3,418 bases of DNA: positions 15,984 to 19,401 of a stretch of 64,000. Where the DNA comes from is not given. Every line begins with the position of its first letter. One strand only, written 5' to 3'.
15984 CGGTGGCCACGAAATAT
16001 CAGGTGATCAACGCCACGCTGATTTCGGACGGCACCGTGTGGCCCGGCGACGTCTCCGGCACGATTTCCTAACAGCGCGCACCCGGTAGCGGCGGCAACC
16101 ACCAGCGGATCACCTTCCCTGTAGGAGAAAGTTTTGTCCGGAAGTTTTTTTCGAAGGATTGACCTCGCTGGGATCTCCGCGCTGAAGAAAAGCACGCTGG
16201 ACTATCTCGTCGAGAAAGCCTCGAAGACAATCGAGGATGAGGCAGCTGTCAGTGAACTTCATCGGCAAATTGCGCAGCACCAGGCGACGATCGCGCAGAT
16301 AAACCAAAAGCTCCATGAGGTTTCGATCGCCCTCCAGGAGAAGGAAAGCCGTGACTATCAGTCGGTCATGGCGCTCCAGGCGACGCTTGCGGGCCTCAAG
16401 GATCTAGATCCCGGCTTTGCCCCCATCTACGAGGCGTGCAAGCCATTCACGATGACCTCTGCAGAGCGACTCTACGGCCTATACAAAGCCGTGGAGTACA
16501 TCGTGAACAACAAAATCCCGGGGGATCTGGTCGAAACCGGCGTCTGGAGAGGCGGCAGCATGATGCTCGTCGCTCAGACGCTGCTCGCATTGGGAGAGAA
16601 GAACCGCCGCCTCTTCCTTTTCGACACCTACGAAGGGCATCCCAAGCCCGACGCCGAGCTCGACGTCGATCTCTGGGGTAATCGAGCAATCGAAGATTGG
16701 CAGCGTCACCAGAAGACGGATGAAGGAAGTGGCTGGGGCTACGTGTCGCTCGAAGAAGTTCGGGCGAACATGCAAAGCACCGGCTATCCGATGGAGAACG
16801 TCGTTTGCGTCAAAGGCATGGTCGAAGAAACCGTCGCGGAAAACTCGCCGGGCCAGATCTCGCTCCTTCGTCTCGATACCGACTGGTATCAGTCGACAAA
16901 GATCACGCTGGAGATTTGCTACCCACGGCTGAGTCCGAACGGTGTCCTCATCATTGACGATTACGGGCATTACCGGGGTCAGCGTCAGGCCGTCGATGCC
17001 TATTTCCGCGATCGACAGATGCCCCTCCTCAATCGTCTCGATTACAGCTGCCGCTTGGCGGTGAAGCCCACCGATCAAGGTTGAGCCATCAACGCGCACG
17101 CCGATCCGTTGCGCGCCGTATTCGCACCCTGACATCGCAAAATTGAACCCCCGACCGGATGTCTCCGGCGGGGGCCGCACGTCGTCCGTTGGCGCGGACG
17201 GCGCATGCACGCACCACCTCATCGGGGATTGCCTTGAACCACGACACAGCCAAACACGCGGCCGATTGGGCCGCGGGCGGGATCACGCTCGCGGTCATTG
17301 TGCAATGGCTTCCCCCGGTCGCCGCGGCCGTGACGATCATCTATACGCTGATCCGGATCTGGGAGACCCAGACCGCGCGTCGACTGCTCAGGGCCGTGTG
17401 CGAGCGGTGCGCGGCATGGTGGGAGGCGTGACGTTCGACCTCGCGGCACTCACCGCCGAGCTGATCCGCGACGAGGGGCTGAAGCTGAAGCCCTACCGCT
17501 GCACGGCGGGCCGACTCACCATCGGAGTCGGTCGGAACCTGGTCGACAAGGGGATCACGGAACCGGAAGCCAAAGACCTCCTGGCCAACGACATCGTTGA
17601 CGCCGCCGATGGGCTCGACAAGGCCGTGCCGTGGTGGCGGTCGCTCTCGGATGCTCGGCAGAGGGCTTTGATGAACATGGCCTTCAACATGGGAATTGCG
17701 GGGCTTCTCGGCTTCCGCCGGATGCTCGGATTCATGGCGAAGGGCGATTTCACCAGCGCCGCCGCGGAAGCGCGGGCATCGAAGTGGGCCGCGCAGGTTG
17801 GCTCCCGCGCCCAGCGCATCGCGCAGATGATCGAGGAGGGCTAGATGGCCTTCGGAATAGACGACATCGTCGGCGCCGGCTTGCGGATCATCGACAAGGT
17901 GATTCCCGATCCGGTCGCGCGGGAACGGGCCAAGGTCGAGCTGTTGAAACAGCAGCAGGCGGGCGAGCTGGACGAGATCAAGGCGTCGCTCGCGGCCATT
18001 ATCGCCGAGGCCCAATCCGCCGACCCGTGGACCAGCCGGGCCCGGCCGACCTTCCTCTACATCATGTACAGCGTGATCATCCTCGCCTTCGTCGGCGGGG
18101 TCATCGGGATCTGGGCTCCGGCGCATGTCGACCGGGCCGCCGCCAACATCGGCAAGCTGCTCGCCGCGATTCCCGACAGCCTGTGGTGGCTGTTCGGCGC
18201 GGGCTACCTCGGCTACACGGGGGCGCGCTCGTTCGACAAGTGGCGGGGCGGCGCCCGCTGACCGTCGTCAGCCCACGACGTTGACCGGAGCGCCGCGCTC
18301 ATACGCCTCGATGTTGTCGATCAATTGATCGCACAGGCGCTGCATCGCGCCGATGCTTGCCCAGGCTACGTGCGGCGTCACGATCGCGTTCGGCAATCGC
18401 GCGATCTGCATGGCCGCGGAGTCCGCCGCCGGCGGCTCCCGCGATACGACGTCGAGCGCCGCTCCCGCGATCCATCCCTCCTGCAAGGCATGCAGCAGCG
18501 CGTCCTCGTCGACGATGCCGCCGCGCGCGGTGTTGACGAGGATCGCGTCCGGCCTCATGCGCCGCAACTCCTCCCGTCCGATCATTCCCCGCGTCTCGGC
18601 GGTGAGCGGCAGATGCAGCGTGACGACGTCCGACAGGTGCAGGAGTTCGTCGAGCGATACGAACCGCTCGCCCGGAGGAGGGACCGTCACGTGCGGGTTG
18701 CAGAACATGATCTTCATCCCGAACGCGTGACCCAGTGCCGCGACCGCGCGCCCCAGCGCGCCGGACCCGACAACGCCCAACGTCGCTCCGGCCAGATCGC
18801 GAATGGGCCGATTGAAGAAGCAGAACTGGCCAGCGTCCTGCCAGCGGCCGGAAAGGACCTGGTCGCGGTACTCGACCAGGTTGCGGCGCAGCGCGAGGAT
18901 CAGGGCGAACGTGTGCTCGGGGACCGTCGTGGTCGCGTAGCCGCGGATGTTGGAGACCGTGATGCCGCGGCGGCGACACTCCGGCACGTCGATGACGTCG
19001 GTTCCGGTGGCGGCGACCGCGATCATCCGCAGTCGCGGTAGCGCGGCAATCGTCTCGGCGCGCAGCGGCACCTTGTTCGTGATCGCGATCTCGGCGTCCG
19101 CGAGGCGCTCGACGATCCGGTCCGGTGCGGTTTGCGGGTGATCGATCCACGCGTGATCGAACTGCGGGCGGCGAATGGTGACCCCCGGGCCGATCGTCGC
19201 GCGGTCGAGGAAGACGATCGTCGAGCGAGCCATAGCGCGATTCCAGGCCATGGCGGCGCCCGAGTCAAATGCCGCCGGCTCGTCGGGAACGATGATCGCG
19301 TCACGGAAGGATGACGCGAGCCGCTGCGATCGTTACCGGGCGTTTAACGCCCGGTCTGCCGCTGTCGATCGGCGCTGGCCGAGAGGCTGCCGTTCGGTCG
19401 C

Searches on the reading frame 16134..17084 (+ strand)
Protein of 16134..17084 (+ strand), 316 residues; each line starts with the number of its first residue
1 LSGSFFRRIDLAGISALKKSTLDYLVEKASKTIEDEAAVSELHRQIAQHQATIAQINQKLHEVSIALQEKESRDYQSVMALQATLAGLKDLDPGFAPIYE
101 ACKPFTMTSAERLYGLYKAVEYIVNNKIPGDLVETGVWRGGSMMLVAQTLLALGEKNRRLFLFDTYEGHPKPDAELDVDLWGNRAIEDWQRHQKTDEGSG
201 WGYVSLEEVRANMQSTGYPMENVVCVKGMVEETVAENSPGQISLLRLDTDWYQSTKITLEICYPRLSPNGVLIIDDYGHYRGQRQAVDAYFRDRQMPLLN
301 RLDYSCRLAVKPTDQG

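Call 52: search_protein_families(library=pfam, proteins=[window:16134-17084:+], max_evalue=0.01)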
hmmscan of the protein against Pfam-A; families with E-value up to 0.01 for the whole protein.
window:16134-17084:+ (316 aa): 3 families
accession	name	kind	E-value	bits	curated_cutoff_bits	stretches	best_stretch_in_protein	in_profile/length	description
PF05711.17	TylF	-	3.6e-44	151.4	23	1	105-303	68-256/264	Macrocin-O-methyltransferase (TylF)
PF13578.12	Methyltransf_24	-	4.1e-12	47.4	26.3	1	133-277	1-105/105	Methyltransferase domain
PF22905.2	Hydro_N_hd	-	0.00017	22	27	1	23-90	65-132/195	Hydrolase N-terminal helical domain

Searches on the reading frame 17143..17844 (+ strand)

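Call 52: search_protein_families(library=pfam, proteins=[window:17143-17844:+], max_evalue=0.01)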
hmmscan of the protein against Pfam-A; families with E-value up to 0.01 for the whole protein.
window:17143-17844:+ (233 aa): 1 family
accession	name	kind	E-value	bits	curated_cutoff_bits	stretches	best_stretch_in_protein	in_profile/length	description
PF00959.24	Phage_lysozyme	-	2.8e-14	53.9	22.3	1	111-221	4-113/125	Phage lysozyme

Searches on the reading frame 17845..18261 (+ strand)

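Call 52: search_protein_families(library=pfam, proteins=[window:17845-18261:+], max_evalue=0.01)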
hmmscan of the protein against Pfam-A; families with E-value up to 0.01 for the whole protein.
window:17845-18261:+ (138 aa): 1 family
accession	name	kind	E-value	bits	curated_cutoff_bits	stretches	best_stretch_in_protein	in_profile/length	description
PF11351.13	GTA_holin_3TM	-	2.5e-25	89.8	24.8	1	8-129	3-123/123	Holin of 3TMs, for gene-transfer release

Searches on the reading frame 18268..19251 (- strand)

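Call 52: search_protein_families(library=pfam, proteins=[window:18268-19251:-], max_evalue=0.01)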
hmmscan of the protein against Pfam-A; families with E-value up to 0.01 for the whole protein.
window:18268-19251:- (327 aa): 2 families
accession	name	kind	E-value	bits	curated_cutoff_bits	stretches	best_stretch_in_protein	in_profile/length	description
PF02826.25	2-Hacid_dh_C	-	4.4e-56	189.5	25.1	1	115-296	1-178/178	D-isomer specific 2-hydroxyacid dehydrogenase, NAD binding domain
PF00389.36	2-Hacid_dh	-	4.1e-21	75.5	24.6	1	40-324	27-131/134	D-isomer specific 2-hydroxyacid dehydrogenase, catalytic domain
